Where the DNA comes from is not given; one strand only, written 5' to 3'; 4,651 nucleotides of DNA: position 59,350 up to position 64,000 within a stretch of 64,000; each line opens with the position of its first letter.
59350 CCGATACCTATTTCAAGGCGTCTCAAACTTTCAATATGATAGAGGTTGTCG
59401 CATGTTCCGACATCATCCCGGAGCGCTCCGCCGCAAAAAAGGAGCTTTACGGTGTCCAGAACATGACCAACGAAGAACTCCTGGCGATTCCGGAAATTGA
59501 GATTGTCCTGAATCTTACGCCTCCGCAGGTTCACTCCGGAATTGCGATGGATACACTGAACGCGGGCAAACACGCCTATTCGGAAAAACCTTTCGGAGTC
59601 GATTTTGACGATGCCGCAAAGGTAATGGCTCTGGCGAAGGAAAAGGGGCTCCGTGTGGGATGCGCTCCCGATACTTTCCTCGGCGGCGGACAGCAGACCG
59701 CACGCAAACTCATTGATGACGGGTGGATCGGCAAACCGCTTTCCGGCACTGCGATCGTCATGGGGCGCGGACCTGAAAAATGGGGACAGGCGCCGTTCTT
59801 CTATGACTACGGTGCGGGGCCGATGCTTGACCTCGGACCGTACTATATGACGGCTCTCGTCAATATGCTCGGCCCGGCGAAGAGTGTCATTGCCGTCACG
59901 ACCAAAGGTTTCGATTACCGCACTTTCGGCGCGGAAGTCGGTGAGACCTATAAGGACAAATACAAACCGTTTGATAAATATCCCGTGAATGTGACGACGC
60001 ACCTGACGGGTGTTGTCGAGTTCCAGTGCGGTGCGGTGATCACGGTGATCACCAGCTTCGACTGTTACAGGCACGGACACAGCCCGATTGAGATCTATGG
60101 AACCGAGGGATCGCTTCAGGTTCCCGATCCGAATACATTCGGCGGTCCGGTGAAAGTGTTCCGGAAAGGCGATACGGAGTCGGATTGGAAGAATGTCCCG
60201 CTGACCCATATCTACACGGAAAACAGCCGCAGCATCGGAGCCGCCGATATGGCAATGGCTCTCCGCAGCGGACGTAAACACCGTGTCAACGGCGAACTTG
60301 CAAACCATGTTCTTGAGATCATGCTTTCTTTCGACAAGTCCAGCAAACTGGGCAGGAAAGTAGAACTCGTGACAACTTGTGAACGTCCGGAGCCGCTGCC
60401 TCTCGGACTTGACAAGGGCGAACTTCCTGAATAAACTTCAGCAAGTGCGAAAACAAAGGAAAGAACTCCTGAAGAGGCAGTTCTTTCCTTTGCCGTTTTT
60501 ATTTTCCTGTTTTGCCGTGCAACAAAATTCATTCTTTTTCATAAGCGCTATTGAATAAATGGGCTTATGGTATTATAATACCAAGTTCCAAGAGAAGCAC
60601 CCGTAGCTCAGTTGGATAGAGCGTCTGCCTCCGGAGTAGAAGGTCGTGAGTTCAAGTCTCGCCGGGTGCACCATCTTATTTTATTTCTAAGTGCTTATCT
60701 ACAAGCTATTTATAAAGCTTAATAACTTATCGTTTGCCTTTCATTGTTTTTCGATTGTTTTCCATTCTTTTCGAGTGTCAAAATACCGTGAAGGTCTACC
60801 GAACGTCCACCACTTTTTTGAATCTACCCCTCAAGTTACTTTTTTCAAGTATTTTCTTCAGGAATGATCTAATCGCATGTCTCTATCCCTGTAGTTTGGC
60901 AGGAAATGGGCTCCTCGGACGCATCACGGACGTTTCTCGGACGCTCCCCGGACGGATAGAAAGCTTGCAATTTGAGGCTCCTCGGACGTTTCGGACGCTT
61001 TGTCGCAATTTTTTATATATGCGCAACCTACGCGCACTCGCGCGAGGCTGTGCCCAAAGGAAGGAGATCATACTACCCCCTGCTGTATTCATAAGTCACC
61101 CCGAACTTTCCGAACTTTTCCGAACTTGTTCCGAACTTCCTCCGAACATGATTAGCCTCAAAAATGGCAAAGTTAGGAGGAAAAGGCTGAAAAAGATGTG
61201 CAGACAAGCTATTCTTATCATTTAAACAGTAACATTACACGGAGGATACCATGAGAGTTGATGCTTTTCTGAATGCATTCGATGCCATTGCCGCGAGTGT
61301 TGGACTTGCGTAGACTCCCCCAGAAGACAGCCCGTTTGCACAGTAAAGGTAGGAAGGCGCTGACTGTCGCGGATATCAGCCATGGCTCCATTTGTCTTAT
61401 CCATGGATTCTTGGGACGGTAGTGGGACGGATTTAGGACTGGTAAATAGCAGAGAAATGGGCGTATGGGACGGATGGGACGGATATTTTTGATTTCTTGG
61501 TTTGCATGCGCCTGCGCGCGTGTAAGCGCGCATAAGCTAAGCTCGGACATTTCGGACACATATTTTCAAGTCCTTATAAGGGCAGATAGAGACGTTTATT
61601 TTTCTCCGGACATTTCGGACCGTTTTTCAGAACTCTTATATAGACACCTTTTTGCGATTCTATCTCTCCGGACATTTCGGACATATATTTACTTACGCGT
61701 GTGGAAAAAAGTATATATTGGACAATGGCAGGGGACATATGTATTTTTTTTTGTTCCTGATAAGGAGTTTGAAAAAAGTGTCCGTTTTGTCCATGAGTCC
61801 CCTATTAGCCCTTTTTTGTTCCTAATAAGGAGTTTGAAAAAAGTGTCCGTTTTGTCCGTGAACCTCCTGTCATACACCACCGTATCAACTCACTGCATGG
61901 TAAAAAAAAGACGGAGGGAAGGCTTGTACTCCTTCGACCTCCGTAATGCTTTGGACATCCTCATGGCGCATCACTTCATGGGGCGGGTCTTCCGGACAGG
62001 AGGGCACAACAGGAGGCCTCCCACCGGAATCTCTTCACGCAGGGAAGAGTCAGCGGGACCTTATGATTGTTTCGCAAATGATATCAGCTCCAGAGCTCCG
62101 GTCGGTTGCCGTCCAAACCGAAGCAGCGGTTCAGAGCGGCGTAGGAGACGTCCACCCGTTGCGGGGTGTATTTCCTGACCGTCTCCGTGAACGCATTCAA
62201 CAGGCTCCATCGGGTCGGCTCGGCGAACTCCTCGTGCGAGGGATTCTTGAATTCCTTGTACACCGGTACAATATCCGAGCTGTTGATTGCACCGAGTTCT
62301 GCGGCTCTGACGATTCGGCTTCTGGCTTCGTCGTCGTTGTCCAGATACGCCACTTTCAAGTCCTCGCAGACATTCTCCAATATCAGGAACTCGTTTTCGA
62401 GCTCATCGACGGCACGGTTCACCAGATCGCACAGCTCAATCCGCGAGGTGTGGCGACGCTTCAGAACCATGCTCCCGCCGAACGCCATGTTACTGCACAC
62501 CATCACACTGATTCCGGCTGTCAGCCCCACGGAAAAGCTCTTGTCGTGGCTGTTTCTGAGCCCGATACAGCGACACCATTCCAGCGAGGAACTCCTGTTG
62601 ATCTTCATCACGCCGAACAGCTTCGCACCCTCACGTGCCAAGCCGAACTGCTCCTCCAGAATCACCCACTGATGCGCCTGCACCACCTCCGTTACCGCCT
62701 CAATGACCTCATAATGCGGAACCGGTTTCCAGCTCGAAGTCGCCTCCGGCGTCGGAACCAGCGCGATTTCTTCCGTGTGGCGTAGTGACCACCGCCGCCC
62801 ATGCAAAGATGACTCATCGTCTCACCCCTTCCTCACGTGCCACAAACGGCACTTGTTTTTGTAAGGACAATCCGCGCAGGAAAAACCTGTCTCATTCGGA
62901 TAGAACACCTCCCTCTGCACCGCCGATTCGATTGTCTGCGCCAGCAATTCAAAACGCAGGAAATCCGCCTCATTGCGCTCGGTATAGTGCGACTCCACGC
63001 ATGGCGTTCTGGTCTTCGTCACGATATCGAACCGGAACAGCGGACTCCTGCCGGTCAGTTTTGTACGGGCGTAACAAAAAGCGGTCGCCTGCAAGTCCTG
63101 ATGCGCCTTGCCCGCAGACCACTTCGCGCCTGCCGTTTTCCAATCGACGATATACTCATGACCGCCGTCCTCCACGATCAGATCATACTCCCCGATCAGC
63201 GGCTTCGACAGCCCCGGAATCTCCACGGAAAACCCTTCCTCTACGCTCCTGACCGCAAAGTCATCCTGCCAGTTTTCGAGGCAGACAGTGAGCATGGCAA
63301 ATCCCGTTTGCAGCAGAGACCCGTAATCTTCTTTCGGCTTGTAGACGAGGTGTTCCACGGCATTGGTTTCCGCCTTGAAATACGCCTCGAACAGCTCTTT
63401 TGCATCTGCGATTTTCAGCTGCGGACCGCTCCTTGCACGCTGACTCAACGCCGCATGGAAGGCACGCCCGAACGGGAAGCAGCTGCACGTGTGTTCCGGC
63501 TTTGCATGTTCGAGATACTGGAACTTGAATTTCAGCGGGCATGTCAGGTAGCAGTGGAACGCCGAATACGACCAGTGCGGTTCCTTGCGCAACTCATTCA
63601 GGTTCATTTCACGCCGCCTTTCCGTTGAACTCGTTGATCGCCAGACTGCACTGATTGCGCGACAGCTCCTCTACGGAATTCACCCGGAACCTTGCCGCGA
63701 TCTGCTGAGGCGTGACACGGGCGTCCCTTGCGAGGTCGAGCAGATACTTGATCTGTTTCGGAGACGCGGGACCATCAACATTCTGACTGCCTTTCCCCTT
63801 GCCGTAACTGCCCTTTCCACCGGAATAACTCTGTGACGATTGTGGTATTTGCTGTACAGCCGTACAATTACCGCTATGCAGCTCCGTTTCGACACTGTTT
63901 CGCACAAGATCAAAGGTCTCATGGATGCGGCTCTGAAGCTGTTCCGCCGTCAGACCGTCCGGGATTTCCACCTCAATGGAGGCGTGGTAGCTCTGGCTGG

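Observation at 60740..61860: ORF-free 1.2-kb field of concatenated, helically phased GGAC/GAAC-core repeat arrays next to tRNA-Arg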

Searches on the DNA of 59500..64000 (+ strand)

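Call 6: search_rna_families(source=window, start=59500, end=64000, threshold=evalue, max_evalue=1)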
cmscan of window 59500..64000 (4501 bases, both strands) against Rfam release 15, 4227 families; matches with E-value up to 1: 4.
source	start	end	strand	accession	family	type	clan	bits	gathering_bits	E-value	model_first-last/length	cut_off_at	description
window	60597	60670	+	RF00005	tRNA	Gene; tRNA;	CL00001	65.8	29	3.1e-13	1-71/71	no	tRNA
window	60634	60766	-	RF02194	HPnc0260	Gene; antisense;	-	35.3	59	0.35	1-156/156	no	Bacterial antisense RNA HPnc0260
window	60597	60671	-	RF04354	Plastid-ycf2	Cis-reg;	-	30.4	65.7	0.0019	1-75/75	no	Plastid-ycf2 5UTR RNA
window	62500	62591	+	RF02166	PVT1_3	Gene; lncRNA;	-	23.5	45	0.0056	1-95/95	no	Pvt1 oncogene conserved region 3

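Call 11: search_dna_similar(query=window:60674-61950:+, collection=phages, mode=distant)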
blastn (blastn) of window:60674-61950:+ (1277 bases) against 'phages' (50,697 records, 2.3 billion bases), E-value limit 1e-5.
No match.

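Call 12: search_dna_similar(query=window:60674-61950:+, collection=plasmids, mode=distant)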
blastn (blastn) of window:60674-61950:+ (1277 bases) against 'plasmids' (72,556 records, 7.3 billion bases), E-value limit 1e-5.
No match.

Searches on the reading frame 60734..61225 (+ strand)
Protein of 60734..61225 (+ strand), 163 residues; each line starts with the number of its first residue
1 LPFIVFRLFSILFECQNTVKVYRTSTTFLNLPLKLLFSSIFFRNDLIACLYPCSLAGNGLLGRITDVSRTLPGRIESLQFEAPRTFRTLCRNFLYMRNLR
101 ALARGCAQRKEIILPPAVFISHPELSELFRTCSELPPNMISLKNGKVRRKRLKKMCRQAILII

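Call 109: search_protein_families(library=pfam, proteins=[window:60734-61225:+], max_evalue=0.1)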
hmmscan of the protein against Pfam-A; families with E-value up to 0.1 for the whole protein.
window:60734-61225:+ (163 aa): 0 families

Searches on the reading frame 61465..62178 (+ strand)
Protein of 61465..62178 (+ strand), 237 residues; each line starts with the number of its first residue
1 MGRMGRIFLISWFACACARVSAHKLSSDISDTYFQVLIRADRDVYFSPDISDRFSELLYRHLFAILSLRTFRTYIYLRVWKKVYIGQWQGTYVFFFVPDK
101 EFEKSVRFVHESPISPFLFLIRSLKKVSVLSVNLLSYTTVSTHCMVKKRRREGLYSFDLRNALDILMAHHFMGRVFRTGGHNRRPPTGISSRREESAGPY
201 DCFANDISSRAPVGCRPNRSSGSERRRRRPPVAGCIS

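Call 109: search_protein_families(library=pfam, proteins=[window:61465-62178:+], max_evalue=0.1)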
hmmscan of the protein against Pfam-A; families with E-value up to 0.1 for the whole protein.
window:61465-62178:+ (237 aa): 2 families
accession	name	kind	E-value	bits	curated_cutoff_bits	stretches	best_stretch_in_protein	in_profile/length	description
PF24194.1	DUF7419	-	0.067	13.4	27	0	106-120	11-25/39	Family of unknown function (DUF7419)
PF17870.6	Insulin_TMD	-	0.094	13.2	33.4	0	127-153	20-46/47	Insulin receptor trans-membrane segment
